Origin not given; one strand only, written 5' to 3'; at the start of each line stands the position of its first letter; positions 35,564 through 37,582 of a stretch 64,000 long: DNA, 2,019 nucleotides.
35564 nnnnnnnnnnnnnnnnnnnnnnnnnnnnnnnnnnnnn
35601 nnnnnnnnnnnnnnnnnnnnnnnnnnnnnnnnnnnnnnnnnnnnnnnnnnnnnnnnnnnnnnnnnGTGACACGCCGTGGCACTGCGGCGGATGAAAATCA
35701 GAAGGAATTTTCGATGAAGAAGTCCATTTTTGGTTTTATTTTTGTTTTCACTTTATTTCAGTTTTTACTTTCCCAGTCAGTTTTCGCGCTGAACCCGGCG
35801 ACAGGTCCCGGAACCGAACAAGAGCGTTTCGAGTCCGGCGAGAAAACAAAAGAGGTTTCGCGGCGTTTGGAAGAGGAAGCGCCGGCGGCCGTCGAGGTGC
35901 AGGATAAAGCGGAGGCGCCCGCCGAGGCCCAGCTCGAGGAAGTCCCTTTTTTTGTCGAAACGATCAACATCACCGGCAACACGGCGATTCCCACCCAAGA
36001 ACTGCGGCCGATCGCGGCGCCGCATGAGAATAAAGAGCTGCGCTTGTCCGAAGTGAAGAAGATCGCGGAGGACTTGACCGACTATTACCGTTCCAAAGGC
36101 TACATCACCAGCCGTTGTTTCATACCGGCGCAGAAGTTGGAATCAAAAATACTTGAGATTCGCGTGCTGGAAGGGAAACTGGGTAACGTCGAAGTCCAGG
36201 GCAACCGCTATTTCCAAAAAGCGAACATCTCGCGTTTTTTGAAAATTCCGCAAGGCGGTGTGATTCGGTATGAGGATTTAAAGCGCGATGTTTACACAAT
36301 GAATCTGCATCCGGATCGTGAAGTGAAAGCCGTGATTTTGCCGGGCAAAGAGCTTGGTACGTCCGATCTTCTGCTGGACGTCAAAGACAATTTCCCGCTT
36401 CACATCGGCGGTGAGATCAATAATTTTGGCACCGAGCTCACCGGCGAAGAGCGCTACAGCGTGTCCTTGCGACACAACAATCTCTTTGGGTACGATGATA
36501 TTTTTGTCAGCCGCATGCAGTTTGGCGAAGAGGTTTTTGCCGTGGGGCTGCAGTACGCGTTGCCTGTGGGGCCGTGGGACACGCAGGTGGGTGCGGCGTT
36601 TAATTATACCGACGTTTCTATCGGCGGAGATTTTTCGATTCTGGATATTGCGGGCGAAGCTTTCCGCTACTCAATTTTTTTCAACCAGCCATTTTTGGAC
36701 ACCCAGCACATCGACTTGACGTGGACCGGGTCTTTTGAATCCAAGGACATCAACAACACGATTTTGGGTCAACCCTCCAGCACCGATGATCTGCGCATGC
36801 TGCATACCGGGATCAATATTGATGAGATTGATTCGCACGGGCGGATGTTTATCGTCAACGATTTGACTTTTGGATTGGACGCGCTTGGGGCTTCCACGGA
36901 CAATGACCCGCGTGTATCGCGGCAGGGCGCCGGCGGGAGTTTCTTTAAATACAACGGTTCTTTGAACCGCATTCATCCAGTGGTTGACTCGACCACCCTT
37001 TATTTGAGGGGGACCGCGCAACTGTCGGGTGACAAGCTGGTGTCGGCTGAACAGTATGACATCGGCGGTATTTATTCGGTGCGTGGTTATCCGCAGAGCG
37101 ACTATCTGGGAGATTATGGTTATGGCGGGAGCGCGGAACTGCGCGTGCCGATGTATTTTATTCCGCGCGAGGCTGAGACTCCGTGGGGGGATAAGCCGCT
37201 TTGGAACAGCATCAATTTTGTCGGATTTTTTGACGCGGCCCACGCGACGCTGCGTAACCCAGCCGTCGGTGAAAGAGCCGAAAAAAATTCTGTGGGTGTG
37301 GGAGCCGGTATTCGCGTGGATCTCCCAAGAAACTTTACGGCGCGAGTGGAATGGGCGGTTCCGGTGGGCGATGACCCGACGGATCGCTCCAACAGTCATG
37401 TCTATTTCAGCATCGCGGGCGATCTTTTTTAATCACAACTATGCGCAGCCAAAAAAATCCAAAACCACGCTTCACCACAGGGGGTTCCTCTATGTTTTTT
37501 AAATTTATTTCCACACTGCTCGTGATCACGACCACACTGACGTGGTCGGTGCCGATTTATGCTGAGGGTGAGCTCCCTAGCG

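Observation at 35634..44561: Two-partner secretion locus (TpsB transporter + 2,332-aa FhaB-like exoprotein) is the only clearly accessory module in the window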

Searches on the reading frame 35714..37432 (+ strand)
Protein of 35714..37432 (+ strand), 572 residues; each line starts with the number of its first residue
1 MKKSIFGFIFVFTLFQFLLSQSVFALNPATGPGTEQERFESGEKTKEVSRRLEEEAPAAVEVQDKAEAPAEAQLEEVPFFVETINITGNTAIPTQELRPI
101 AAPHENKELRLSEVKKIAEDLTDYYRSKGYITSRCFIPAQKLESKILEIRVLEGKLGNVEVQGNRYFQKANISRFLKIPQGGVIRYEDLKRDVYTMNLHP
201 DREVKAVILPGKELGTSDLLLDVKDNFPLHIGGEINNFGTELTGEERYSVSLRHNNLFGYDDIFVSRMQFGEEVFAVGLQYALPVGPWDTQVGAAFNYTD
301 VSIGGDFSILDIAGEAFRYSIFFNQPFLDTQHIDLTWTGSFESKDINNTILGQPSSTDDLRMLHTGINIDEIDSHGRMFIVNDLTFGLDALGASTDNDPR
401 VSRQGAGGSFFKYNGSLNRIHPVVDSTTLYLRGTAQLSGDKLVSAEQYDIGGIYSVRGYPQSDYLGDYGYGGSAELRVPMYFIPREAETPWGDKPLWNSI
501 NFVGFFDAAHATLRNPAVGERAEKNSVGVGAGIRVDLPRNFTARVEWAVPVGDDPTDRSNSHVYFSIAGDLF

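Call 7: search_protein_families(library=pfam, proteins=[window:35714-37432:+], max_evalue=0.01)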
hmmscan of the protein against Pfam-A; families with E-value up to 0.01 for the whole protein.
window:35714-37432:+ (572 aa): 5 families
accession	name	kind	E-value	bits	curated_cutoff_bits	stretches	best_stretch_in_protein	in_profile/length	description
PF03865.19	ShlB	-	7.3e-26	91.8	22.7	1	215-483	1-274/311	Haemolysin secretion/activation protein ShlB/FhaC/HecB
PF08479.16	POTRA_2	-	2.9e-20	72.3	24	1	79-154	1-76/76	POTRA domain, ShlB-type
PF01103.29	Omp85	-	2.4e-11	44.2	24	1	404-567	149-321/325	Omp85 superfamily domain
PF07244.20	POTRA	-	6.8e-10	40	21.3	1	81-134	3-56/79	Surface antigen variable number repeat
PF08478.15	POTRA_1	-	0.0081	16.9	23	0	81-123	3-45/69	POTRA domain, FtsQ-type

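Call 8: search_protein_families(library=ncbifam, proteins=[window:35714-37432:+], max_evalue=0.01)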
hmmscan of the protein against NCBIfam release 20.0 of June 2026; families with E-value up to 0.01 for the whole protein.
window:35714-37432:+ (572 aa): 3 families
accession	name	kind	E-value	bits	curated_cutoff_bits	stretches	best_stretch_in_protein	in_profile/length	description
TIGR03303.1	OM_YaeT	equivalog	1.8e-12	46.5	297.15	1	77-566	239-736/741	outer membrane protein assembly factor BamA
NF058613.1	OMPAssmBamADein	equivalog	1.4e-06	26.6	1050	1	81-198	186-299/857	outer membrane protein assembly factor BamA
NF047779.1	Omp85_fam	subfamily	1.8e-05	24.4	200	1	449-566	318-418/423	Omp85 family outer membrane protein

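Call 11: find_encoding_contigs(protein=window:35714-37432:+, flank=10000, max_places=6)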
Protein window:35714-37432:+ (572 aa): no gene with exactly this product is on record in the collection.

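Call 47: search_solved_structures(query=window:35714-37432:+, max_evalue=0.01)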
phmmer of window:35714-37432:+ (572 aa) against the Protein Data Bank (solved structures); distinct sequences matched with E-value up to 0.01: 4.
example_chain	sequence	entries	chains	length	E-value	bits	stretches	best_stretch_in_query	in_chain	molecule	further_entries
6wim_A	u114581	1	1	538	2.4e-22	82.5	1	27-471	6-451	Outer membrane transporter CdiB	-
2mhj_A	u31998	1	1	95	1.2e-07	34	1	80-154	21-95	TpsB4 protein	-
6wil_A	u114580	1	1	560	0.00085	21.3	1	126-299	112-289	Hemolysin activator protein CdiB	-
2x8x_X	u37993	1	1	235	0.0015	20.5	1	81-225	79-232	TLR1789 PROTEIN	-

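Call 58: find_related_loci(query=window:35714-37432:+, collection=metagenome_contigs, flank=10000)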
Query window:35714-37432:+ (572 aa) in metagenome_contigs; peptide patterns used: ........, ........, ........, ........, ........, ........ (x = any residue, [..] = any of these).
325 stretches matched a pattern, but none encodes a relative of the query by tblastn (E <= 1e-3).

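Call 60: find_related_loci(query=A3, collection=metagenome_contigs, flank=10000)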
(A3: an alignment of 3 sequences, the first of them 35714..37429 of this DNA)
Query A3 (572 aa) in metagenome_contigs; peptide patterns used: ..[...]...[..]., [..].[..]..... (x = any residue, [..] = any of these).
258 stretches matched a pattern; 3 encode a relative of the query (tblastn E <= 1e-3); 3 distinct loci.
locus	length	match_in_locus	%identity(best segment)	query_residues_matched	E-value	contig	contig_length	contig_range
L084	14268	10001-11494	61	75-572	0e+0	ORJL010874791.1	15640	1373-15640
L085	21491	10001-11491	60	75-570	0e+0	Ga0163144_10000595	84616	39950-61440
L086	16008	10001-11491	60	75-570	0e+0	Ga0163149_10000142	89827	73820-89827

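Call 71: find_homologous_proteins(query=window:35714-37429:+, max_evalue=1e-30)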
Query window:35714-37429:+ (572 aa): 128 proteins with E <= 1e-30 among 8000 candidates; the best 120 are listed.
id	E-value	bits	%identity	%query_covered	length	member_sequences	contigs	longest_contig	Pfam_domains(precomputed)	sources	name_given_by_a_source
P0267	0.0e+0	1307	100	100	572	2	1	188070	PF08479.17,PF07244.21,PF03865.20,PF01103.30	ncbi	-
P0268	5.3e-242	823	62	99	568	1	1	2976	PF08479.17,PF07244.21,PF03865.20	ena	-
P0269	3.5e-239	813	67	88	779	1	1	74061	PF08479.17,PF03865.20,PF01103.30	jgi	jgi:hemolysin activation/secretion protein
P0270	2.8e-238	810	62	99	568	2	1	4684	PF08479.17,PF07244.21,PF03865.20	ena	-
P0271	1.1e-232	792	61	100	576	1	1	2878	PF08479.17,PF07244.21,PF03865.20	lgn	-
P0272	1.5e-232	791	60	100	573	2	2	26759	PF08479.17,PF07244.21,PF03865.20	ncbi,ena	-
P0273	7.2e-223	759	61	89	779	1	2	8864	PF08479.17,PF08478.16,PF07244.21,PF03865.20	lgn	-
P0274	1.9e-220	751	59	97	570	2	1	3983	PF08479.17,PF07244.21,PF03865.20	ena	-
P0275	1.5e-215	735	57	99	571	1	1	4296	PF08479.17,PF03865.20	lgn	-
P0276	4.3e-212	724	57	99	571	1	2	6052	PF08479.17,PF03865.20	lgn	-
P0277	3.9e-211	721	59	87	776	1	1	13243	PF08479.17,PF07244.21,PF03865.20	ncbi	-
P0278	1.9e-210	718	61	87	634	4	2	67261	PF08479.17,PF07244.21,PF03865.20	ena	-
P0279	4.1e-209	714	60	87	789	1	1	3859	PF08479.17,PF07244.21,PF03865.20,PF01103.30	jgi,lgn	jgi:hemolysin activation/secretion protein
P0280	1.5e-205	702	56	96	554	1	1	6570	PF08479.17,PF07244.21,PF03865.20,PF01103.30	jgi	jgi:hemolysin activation/secretion protein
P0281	1.5e-204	699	57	89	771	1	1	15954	PF08479.17,PF07244.21,PF03865.20,PF01103.30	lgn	-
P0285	1.6e-195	669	53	100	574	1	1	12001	PF08479.17,PF07244.21,PF03865.20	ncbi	-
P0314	4.1e-87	311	33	99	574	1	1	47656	PF08479.17,PF07244.21,PF03865.20,PF01103.30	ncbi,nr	ncbi:MAG: BamA/TamA family outer membrane protein [Candidatus Omnitrophica bacterium]|nr:BamA/TamA f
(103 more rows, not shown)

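Call 72: find_encoding_contigs(protein=P0272, flank=10000, max_places=1)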
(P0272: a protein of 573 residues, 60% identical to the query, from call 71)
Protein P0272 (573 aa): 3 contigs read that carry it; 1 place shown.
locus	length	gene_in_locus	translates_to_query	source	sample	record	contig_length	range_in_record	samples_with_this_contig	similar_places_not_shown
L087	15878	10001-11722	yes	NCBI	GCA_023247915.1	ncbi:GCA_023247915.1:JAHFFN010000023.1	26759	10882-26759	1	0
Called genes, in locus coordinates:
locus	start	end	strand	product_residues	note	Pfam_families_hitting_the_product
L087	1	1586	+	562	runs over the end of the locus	PF05226:CHASE2, PF00990:GGDEF, PF24898:GGDEF_GdpP (faint)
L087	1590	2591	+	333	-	PF01595:CNNM, PF00571:CBS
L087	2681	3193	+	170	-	PF00132:Hexapep (weak), PF25084:LbH_EIF2B (faint), PF25087:GMPPB_C (faint), PF00132:Hexapep (weak)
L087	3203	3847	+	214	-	PF00300:His_Phos_1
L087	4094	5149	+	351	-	PF21016:RlmN_N, PF04055:Radical_SAM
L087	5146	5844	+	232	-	PF02683:DsbD_TM, PF13386:DsbD_2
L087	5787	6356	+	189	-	PF08534:Redoxin, PF00578:AhpC-TSA, PF00085:Thioredoxin, PF13098:Thioredoxin_2 (weak), PF13905:Thioredoxin_8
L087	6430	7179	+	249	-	PF03239:FTR1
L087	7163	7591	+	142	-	PF01475:FUR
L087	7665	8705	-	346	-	PF00730:HhH-GPD, PF00633:HHH (weak), PF14815:NUDIX_4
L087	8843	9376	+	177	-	PF20221:DUF6580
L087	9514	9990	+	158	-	PF01613:Flavin_Reduct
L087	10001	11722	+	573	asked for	PF07244:POTRA (weak), PF08479:POTRA_2, PF03865:ShlB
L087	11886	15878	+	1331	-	?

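Call 73: find_encoding_contigs(protein=P0285, flank=10000, max_places=1)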
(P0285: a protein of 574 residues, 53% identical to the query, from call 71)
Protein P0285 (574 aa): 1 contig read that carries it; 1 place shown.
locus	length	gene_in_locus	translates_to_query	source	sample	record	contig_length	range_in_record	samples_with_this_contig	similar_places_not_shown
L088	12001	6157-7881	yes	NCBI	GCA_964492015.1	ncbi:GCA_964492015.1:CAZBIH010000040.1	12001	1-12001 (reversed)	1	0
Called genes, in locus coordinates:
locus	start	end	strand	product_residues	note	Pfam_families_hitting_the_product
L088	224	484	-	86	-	-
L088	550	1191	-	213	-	PF00160:Pro_isomerase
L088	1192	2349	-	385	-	PF00730:HhH-GPD, PF14815:NUDIX_4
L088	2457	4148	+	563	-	PF02366:PMT, PF13231:PMT_2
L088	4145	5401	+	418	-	PF02585:PIG-L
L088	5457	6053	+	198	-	PF03167:UDG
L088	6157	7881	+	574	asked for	PF07244:POTRA (faint), PF08479:POTRA_2, PF03865:ShlB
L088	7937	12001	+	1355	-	?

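Call 74: find_encoding_contigs(protein=P0314, flank=10000, max_places=1)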
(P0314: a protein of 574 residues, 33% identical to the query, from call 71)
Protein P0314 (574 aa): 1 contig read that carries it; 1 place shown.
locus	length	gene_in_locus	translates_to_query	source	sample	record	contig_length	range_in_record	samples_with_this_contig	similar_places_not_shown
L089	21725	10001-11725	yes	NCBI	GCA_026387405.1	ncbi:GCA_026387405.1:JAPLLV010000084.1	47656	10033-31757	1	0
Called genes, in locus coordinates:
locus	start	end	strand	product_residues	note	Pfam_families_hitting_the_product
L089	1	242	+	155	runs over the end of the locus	PF05168:HEPN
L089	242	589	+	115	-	-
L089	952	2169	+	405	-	PF13173:AAA_14, PF13635:DUF4143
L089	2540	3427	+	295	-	-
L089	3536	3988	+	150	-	-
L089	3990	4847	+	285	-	PF00381:PTS-HPr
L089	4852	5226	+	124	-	-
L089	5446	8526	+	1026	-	PF13271:DUF4062, PF24884:NPHP3_hel, PF24885:TPR_NPHP3, PF13374:TPR_10, PF13424:TPR_12, PF17874:TPR_MalT, PF13374:TPR_10, PF13374:TPR_10, +36 more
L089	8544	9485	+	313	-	-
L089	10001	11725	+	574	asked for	PF07244:POTRA (faint), PF08479:POTRA_2, PF03865:ShlB, PF01103:Omp85 (weak)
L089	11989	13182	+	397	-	PF02743:dCache_1, PF17201:Cache_3-Cache_2 (weak)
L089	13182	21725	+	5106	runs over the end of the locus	PF03382:DUF285, PF10102:DUF2341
